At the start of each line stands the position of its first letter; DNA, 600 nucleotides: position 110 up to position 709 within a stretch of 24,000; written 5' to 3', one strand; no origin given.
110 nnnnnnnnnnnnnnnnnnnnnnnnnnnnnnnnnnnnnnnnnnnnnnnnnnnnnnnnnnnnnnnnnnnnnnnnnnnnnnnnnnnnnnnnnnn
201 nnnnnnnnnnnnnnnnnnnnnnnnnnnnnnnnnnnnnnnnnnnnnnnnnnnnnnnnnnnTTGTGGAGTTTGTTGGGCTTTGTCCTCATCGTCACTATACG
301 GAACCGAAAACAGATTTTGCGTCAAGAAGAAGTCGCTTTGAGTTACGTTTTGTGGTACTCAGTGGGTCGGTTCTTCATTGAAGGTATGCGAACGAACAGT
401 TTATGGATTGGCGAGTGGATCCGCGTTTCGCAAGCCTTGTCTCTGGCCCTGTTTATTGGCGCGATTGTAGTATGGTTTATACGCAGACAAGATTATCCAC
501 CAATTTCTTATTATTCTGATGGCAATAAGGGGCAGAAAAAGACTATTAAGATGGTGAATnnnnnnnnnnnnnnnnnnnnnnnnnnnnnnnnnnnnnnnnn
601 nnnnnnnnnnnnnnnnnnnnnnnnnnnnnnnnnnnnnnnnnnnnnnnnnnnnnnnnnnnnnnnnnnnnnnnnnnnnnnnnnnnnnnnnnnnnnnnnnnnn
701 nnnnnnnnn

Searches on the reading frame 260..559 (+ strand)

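Call 52: search_protein_families(library=pfam, proteins=[window:260-559:+], max_evalue=0.001)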
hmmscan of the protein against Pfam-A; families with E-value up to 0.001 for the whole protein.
window:260-559:+ (100 aa): 1 family
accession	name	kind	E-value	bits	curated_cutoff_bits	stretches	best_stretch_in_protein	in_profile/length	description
PF01790.23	LGT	-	7.3e-15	55.4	24.9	1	1-73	168-239/240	Prolipoprotein diacylglyceryl transferase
